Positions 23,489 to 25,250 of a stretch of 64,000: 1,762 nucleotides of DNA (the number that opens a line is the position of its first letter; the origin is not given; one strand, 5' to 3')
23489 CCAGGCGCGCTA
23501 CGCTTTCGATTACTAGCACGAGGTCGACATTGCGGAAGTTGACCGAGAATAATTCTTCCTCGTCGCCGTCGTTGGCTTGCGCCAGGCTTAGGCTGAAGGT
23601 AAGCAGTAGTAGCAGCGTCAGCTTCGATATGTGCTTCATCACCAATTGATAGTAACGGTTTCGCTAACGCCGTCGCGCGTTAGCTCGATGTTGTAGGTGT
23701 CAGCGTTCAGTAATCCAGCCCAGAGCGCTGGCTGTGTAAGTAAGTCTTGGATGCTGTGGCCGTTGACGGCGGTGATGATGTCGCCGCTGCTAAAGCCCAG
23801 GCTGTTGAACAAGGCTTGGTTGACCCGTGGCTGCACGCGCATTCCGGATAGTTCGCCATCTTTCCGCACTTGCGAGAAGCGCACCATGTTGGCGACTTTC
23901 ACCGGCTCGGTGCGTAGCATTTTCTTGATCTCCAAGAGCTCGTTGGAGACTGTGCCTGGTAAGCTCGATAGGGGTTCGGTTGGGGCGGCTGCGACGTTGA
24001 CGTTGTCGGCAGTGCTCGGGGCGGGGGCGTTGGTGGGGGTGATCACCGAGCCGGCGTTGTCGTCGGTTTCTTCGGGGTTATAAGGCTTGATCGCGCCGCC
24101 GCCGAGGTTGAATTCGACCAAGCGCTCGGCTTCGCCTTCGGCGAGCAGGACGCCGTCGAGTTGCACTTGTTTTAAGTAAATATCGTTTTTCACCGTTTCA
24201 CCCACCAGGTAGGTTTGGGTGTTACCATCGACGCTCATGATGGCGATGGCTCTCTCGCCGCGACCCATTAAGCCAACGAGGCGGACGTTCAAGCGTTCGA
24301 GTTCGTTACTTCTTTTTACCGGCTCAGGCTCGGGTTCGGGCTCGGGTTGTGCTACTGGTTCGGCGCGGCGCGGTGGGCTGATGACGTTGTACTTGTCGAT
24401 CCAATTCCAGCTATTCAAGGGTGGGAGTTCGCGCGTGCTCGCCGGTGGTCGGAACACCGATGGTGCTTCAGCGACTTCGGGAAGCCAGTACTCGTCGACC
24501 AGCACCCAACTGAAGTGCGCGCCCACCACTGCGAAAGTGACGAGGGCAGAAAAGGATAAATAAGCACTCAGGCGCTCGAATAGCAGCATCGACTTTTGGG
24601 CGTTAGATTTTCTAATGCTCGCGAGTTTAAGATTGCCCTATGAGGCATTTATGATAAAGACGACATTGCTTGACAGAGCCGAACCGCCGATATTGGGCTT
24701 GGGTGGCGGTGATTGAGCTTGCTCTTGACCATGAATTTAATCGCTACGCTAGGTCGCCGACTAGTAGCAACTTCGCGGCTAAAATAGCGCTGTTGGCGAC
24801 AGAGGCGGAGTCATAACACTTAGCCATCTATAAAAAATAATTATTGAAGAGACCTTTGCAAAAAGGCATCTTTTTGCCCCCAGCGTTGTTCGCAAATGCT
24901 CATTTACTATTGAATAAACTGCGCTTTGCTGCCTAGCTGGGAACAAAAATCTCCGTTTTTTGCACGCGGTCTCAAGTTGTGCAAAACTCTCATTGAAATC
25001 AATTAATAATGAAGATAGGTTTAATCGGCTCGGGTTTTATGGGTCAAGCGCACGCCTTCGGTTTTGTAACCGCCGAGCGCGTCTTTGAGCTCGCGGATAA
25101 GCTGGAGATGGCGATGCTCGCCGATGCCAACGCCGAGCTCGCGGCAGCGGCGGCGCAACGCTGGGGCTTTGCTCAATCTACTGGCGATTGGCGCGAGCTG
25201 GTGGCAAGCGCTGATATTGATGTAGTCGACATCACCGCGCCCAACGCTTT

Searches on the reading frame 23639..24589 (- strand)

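Call 8: search_protein_families(library=pfam, proteins=[window:23639-24589:-])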
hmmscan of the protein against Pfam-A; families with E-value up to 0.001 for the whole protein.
window:23639-24589:- (316 aa): 2 families
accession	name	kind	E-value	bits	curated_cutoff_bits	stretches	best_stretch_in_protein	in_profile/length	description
PF11356.14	T2SSC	-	8.4e-08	32.6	27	1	16-157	4-139/141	Type II secretion system protein C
PF13180.12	PDZ_2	-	3.9e-05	24.3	27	1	261-315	25-79/80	PDZ domain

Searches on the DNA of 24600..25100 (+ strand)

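Call 13: search_rna_families(source=window, start=24600, end=25100, threshold=evalue, max_evalue=10)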
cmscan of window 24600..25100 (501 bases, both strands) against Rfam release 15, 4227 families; matches with E-value up to 10: 1.
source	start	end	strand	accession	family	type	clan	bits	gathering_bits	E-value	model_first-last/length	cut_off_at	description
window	24935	25006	+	RF02902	AaHKsRNA22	Gene; sRNA;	-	15.5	39.8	2.1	1-101/101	no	Aggregatibacter sRNA 22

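Call 57: search_dna_similar(query=window:24849-24992:+, collection=plasmids, mode=distant, max_evalue=0.01)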
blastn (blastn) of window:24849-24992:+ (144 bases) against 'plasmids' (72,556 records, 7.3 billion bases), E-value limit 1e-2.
No match.
